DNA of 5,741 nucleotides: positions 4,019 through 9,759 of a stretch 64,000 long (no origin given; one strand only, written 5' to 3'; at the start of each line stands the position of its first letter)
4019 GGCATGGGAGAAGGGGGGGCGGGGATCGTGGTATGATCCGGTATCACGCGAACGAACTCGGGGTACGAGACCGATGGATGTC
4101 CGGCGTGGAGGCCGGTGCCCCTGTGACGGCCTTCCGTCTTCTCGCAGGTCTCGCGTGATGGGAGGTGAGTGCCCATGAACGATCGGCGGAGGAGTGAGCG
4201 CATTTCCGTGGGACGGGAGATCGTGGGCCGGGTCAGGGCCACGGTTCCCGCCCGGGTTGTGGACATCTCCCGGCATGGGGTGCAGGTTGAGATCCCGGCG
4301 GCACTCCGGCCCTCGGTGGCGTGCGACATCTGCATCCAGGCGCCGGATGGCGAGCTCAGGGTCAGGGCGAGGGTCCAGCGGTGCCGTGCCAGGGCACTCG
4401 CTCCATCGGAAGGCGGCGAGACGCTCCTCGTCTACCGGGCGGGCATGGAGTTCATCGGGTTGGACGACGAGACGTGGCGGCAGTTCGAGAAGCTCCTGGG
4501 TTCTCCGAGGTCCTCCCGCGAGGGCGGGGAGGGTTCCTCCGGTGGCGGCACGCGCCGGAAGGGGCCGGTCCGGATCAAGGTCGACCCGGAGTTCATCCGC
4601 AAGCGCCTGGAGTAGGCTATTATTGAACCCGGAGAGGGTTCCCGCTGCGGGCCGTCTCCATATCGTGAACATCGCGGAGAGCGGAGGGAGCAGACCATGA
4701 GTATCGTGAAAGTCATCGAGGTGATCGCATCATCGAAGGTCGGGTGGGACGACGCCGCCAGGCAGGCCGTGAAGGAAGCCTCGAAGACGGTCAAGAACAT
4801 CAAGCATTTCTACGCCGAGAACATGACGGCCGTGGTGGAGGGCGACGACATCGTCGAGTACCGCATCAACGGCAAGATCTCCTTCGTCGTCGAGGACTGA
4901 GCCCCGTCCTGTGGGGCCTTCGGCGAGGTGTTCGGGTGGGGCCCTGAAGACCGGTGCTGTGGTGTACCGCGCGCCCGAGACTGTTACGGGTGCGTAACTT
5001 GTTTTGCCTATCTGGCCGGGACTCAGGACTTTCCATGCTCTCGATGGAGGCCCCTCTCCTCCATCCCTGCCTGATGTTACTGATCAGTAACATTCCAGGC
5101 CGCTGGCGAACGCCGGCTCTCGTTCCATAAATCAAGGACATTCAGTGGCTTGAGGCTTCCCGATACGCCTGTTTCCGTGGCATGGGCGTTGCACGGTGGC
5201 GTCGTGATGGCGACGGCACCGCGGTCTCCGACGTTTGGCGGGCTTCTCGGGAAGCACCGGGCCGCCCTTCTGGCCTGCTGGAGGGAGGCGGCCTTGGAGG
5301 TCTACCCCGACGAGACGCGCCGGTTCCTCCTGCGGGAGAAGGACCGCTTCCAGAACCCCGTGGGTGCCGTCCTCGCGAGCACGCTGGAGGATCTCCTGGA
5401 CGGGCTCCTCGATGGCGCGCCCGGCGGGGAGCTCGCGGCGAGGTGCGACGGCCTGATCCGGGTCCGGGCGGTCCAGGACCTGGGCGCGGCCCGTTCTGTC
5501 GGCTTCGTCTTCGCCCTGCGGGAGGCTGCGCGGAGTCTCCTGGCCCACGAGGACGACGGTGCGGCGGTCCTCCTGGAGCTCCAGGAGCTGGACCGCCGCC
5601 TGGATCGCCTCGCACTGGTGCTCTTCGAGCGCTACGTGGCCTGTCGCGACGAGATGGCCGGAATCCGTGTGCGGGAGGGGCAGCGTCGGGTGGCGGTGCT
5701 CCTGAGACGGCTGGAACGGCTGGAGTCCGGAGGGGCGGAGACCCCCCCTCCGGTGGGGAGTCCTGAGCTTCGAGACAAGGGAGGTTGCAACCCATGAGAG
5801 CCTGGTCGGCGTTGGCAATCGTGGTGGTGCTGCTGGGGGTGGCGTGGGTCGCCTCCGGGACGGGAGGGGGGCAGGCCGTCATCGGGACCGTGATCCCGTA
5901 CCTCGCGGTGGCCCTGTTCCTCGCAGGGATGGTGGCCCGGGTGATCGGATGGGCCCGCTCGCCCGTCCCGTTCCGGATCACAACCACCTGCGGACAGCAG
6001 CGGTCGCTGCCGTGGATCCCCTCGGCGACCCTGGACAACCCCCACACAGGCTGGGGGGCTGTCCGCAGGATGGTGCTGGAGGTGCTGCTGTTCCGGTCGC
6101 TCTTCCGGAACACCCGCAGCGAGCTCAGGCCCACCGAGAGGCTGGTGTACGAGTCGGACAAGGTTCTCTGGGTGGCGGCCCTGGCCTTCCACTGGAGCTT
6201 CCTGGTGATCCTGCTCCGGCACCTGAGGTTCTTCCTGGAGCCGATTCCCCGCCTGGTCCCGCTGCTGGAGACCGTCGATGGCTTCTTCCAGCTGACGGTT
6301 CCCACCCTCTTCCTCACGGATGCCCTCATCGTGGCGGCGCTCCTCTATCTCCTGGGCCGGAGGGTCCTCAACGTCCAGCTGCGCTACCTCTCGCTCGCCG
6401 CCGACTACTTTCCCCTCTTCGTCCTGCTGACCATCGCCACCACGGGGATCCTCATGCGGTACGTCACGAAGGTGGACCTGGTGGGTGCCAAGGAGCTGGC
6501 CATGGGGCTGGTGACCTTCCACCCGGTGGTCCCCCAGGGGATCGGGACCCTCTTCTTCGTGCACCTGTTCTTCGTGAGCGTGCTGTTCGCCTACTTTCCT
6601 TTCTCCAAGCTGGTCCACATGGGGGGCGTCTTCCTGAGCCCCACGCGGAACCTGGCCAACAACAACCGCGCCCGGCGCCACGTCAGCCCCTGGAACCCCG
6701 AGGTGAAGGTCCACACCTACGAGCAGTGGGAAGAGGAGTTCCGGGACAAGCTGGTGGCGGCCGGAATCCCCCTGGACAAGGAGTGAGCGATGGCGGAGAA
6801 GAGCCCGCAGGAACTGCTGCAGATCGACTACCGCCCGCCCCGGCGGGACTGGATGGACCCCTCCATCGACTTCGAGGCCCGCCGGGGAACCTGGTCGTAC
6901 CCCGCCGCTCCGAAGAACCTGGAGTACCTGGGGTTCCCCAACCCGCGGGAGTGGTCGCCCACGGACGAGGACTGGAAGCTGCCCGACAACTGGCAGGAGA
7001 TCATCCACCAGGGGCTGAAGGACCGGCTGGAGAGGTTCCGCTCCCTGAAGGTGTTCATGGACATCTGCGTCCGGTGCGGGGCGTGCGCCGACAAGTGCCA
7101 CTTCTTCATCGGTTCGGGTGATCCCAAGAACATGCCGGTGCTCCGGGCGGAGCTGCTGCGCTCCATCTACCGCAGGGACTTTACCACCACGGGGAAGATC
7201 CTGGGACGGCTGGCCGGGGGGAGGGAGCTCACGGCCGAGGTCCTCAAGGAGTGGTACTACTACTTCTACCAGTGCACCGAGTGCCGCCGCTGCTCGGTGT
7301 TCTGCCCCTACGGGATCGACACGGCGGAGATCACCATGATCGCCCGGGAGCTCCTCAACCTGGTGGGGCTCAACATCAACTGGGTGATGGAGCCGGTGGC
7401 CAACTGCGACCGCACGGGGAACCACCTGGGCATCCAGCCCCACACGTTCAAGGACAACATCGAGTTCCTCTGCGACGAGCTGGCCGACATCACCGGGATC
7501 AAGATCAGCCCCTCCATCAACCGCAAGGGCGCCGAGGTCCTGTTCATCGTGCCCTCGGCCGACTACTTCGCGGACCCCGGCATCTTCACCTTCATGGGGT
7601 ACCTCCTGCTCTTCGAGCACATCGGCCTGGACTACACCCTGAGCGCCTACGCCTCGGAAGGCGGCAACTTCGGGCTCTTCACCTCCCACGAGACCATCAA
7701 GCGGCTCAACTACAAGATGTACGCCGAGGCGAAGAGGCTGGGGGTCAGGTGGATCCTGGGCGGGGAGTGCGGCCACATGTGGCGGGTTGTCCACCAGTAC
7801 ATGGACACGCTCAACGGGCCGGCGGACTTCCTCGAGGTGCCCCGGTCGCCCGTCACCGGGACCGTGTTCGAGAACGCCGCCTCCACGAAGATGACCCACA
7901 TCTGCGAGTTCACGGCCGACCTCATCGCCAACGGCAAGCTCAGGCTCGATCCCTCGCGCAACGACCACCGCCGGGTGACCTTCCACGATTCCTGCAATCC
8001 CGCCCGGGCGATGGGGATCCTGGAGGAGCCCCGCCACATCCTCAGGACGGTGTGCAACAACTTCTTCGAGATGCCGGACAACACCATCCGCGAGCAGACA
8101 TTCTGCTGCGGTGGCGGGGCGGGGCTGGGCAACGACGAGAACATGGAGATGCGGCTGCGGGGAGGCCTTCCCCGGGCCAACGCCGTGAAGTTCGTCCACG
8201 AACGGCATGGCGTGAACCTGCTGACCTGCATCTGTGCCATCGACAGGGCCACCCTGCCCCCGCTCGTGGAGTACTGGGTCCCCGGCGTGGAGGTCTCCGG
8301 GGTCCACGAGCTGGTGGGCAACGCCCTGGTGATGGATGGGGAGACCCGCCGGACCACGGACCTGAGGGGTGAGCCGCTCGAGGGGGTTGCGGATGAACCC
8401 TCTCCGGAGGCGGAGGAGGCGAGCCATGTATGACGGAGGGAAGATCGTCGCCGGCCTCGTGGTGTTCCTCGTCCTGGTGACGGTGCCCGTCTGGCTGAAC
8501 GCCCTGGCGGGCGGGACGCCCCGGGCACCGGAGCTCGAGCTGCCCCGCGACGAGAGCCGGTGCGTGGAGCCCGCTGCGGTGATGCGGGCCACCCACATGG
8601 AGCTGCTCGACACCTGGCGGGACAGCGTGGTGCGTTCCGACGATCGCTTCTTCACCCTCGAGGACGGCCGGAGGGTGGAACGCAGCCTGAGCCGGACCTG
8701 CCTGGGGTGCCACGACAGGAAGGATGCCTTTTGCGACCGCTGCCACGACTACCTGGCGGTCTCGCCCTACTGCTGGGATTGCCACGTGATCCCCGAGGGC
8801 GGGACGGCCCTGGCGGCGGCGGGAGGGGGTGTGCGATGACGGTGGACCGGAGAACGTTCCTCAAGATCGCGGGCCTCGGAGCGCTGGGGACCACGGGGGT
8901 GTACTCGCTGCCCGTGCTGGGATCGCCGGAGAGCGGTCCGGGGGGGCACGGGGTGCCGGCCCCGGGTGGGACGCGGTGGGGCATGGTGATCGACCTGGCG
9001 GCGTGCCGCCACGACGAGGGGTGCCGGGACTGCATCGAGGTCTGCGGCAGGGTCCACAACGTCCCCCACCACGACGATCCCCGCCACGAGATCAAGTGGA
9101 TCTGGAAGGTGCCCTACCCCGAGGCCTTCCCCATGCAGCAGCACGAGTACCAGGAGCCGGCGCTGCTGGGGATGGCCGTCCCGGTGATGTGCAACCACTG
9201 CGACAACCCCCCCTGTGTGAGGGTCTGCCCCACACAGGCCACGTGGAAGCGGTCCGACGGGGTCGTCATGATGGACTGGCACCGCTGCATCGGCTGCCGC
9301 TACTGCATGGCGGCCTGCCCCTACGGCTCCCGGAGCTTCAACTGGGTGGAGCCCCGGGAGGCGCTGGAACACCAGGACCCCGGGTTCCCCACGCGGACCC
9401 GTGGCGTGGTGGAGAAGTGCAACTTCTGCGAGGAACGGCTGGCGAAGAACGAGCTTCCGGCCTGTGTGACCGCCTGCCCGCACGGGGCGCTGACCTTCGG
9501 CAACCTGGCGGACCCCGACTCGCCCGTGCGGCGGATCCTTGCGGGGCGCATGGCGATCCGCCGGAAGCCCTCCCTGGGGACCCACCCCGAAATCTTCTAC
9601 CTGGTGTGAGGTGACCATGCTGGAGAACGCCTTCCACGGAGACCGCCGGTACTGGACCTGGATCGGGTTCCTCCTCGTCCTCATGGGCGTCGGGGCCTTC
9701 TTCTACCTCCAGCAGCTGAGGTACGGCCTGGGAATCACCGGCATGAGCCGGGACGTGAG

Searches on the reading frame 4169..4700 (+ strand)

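Call 76: search_protein_families(library=pfam, proteins=[window:4194-4700:+], max_evalue=0.001)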
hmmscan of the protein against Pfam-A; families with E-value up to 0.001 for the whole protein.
window:4194-4700:+ (168 aa): 0 families

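Call 78: search_protein_families(library=pfam, proteins=[window:4169-4615:+], max_evalue=0.001)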
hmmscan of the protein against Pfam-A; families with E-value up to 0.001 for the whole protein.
window:4169-4615:+ (148 aa): 1 family
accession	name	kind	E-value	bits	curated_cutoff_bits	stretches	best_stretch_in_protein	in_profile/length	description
PF07238.19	PilZ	-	5e-08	33.6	22.5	1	5-110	1-100/102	PilZ domain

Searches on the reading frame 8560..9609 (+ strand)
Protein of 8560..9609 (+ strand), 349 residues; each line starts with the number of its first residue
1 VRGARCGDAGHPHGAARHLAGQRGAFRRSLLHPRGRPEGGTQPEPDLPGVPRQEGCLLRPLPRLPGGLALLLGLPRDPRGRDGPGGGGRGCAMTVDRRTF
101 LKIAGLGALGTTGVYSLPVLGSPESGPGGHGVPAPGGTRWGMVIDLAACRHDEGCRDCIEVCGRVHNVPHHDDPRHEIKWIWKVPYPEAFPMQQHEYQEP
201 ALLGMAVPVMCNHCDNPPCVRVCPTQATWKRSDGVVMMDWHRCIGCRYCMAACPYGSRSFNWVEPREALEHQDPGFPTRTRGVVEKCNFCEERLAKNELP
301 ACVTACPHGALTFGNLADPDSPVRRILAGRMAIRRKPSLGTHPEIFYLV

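Call 78: search_protein_families(library=pfam, proteins=[window:8560-9609:+], max_evalue=0.001)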
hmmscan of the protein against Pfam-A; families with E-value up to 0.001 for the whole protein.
window:8560-9609:+ (349 aa): 9 families
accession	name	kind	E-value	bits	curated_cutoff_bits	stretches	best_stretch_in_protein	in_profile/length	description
PF13247.11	Fer4_11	-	1.3e-18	67.5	26.2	2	207-262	6-63/100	4Fe-4S dicluster domain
PF12838.12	Fer4_7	-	8.7e-15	55.4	27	2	242-310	1-52/52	4Fe-4S dicluster domain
PF13187.11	Fer4_9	-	6.1e-12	45.8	27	2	242-310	1-51/52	4Fe-4S dicluster domain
PF12837.12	Fer4_6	-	2.4e-09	37.1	25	1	241-256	7-22/24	4Fe-4S binding domain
PF13237.11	Fer4_10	-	2.5e-07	30.9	25.5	1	240-307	6-53/53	4Fe-4S dicluster domain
PF00037.32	Fer4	-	2e-06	27.8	21.1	1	239-256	4-21/24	4Fe-4S binding domain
PF25160.1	LdpA_Fe-S-bd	-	3.3e-05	24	27.6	1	214-256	5-41/49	LdpA Fe-S cluster-binding domain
PF12797.12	Fer4_2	-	0.00011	22.3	24.5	1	236-255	3-22/22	4Fe-4S binding domain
PF13534.11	Fer4_17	-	0.00017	22.5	22.2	0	242-308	1-58/61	4Fe-4S dicluster domain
